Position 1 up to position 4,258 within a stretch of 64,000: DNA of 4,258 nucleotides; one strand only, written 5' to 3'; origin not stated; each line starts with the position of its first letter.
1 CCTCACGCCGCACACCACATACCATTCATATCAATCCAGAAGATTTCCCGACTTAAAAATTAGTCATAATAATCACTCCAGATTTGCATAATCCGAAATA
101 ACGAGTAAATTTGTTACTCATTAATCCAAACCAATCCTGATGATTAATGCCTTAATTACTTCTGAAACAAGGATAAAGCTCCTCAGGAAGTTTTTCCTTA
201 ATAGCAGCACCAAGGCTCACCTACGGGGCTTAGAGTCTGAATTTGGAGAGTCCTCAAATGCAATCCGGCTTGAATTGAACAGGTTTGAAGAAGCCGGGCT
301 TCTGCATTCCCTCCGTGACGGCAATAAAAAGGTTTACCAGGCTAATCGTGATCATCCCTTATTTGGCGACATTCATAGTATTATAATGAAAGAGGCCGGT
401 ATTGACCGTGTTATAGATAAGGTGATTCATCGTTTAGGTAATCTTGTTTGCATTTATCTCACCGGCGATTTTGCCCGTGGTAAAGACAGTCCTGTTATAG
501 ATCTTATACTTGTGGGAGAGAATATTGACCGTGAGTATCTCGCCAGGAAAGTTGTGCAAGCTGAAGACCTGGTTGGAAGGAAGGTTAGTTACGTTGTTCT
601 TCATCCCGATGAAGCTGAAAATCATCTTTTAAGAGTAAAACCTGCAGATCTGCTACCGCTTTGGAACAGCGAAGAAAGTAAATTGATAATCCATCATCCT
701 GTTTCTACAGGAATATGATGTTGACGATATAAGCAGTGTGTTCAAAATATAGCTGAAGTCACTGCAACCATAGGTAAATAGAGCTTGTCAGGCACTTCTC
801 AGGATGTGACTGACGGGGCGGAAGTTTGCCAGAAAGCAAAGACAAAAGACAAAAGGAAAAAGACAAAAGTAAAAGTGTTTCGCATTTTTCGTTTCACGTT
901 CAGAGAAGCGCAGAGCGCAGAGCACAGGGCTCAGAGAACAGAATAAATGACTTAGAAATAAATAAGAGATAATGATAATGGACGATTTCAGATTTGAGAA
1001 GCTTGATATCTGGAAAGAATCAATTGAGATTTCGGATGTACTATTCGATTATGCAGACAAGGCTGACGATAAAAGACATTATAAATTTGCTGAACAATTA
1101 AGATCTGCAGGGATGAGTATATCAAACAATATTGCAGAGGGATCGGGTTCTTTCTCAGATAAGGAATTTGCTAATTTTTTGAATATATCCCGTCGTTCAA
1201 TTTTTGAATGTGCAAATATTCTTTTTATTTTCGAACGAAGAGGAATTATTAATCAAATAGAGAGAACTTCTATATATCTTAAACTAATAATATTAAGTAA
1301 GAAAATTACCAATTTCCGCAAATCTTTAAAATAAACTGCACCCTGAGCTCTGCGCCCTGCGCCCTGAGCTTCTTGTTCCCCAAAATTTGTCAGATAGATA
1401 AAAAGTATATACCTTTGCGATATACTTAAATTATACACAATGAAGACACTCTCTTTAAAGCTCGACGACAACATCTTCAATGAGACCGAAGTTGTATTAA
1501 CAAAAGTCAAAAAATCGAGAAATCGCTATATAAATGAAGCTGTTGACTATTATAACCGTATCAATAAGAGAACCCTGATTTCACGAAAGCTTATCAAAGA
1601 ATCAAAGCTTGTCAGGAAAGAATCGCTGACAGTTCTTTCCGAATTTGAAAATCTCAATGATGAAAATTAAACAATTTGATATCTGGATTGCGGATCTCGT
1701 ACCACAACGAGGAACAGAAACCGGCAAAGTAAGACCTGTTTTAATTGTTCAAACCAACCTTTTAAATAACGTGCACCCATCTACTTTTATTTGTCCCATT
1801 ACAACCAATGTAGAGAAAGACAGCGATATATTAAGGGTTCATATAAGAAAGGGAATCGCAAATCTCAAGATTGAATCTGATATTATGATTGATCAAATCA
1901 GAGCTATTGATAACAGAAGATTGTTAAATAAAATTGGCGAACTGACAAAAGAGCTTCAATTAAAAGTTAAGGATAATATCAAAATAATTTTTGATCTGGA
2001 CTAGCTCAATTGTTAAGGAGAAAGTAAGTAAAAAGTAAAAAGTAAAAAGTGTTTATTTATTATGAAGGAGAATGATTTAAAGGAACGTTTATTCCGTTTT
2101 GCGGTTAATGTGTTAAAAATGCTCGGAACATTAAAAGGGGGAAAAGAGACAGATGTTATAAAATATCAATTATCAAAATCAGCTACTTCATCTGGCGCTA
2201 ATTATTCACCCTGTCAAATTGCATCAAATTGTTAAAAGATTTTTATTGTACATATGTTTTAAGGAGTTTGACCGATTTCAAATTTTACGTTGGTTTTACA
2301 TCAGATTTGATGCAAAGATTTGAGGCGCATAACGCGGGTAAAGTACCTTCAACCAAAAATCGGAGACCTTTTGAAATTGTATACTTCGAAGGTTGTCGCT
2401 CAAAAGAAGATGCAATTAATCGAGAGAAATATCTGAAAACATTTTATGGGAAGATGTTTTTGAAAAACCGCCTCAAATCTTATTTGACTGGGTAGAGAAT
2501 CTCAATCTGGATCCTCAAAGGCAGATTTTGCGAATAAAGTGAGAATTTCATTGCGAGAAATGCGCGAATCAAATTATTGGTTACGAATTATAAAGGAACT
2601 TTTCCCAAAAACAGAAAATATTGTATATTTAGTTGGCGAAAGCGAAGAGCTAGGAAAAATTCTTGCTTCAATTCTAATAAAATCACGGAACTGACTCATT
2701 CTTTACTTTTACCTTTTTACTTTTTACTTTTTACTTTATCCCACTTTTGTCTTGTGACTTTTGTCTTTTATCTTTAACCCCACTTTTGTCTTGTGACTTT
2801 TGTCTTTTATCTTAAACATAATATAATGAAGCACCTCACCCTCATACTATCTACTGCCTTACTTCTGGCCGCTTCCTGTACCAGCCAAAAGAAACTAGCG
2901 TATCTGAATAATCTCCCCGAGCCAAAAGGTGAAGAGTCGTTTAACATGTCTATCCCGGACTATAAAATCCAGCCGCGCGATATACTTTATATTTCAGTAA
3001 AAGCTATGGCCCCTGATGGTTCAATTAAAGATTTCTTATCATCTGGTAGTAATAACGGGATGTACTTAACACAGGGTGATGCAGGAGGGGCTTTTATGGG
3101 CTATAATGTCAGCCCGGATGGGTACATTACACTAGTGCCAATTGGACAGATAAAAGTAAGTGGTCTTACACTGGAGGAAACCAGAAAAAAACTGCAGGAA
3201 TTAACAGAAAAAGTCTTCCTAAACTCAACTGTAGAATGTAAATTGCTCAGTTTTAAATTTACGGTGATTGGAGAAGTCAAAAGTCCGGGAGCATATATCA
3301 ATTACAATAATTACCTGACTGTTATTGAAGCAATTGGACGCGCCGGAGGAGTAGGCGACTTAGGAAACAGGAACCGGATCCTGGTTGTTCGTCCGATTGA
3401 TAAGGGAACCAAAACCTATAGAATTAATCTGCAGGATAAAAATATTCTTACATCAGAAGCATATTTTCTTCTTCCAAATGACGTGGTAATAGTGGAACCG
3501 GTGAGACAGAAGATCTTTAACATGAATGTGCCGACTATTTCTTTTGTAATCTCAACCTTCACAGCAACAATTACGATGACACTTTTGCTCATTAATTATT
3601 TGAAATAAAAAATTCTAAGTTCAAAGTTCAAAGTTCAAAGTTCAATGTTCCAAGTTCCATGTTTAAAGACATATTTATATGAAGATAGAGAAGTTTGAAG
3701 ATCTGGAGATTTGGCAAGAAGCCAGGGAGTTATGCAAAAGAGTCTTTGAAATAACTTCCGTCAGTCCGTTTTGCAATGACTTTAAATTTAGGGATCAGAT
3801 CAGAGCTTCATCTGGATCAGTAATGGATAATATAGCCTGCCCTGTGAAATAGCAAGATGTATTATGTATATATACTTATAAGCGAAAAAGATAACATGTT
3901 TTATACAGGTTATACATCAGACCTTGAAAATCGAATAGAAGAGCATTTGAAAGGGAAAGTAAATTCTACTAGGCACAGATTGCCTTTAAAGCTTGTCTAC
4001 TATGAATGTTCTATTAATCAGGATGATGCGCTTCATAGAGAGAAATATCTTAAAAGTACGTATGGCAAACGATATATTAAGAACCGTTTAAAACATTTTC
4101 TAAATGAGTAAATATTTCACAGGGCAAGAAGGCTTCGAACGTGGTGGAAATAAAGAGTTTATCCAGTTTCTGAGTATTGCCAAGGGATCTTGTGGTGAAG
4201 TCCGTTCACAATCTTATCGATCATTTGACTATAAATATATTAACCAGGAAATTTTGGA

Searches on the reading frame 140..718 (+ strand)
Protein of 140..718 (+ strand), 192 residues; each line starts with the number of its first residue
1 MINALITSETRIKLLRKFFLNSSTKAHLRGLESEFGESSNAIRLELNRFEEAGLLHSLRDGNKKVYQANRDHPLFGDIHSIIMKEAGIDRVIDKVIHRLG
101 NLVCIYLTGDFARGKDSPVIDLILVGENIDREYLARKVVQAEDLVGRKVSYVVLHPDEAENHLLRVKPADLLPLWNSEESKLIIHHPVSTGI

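Call 10: search_protein_families(library=pfam, proteins=[window:140-718:+], max_evalue=0.1)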
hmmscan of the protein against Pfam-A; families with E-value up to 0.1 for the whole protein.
window:140-718:+ (192 aa): 1 family
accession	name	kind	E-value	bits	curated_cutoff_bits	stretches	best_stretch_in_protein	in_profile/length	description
PF07848.18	PaaX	-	0.0029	18.2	24.8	1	31-67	29-65/70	PaaX-like protein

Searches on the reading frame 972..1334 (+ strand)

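Call 10: search_protein_families(library=pfam, proteins=[window:972-1334:+], max_evalue=0.1)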
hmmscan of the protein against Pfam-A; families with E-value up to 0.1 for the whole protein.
window:972-1334:+ (120 aa): 1 family
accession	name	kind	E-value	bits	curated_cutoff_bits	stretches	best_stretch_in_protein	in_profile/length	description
PF05635.17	23S_rRNA_IVP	-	4.8e-24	85.1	33.8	1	9-113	1-105/106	23S rRNA-intervening sequence protein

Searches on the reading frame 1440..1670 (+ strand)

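Call 65: search_protein_families(library=pfam, proteins=[window:1440-1670:+], max_evalue=1)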
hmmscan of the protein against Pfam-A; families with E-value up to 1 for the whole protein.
window:1440-1670:+ (76 aa): 1 family
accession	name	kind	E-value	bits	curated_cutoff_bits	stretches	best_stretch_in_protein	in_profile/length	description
PF20092.4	DUF6483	-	0.023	15.5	24.1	1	8-45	55-93/119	Family of unknown function (DUF6483)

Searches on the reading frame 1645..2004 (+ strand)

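Call 10: search_protein_families(library=pfam, proteins=[window:1645-2004:+], max_evalue=0.1)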
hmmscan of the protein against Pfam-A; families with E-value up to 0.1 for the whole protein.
window:1645-2004:+ (119 aa): 1 family
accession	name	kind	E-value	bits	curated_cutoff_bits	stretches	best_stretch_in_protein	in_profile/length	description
PF02452.23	PemK_toxin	-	2.9e-27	95.5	23.1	1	9-116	1-109/109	PemK-like, MazF-like toxin of type II toxin-antitoxin system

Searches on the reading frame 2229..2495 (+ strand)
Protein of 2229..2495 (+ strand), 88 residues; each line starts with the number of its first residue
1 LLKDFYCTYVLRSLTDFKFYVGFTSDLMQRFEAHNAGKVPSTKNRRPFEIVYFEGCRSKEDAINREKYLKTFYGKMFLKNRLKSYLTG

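Call 65: search_protein_families(library=pfam, proteins=[window:2229-2495:+], max_evalue=1)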
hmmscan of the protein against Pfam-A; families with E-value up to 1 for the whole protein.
window:2229-2495:+ (88 aa): 3 families
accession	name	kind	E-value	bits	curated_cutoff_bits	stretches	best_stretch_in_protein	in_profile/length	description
PF01541.30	GIY-YIG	-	2.4e-16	60.2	22.6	1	6-75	2-74/78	GIY-YIG catalytic domain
PF22410.1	DnaG_helical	-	0.019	15.4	27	1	16-50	20-51/55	DNA primase DnaG, helical domain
PF10544.15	T5orf172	-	0.075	14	20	1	9-68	4-62/101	T5orf172 domain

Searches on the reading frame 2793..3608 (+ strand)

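Call 10: search_protein_families(library=pfam, proteins=[window:2793-3608:+], max_evalue=0.1)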
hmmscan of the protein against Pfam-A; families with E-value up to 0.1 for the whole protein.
window:2793-3608:+ (271 aa): 3 families
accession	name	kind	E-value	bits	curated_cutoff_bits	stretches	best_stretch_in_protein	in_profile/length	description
PF02563.21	Poly_export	-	1.8e-12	47.7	28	1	55-144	5-69/77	Polysaccharide biosynthesis/export protein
PF22461.2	SLBB_2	-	7.1e-11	42.5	27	1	155-234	2-79/79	SLBB domain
PF10531.15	SLBB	-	1.3e-07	31.7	27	1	155-208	1-52/55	SLBB domain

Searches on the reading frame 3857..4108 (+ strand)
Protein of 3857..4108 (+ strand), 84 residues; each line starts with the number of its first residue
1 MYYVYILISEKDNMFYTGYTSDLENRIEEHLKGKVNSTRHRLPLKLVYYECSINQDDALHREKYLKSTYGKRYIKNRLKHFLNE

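Call 65: search_protein_families(library=pfam, proteins=[window:3857-4108:+], max_evalue=1)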
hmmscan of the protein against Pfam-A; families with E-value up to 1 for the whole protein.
seq(84 aa): 5 families
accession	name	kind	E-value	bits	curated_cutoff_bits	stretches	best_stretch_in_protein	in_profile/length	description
PF01541.30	GIY-YIG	-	9.6e-17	61.5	22.6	1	1-72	1-76/78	GIY-YIG catalytic domain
PF07101.16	DUF1363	-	0.00068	20.4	24.2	1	29-80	58-108/124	Protein of unknown function (DUF1363)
PF10544.15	T5orf172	-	0.0012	19.8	20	1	3-76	2-75/101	T5orf172 domain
PF18953.6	SAP_new25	-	0.016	15.3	26.3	0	17-35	25-43/51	SAP domain-containing new25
PF13455.12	MUG113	-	0.097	13.7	22.3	1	18-76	4-54/73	Meiotically up-regulated gene 113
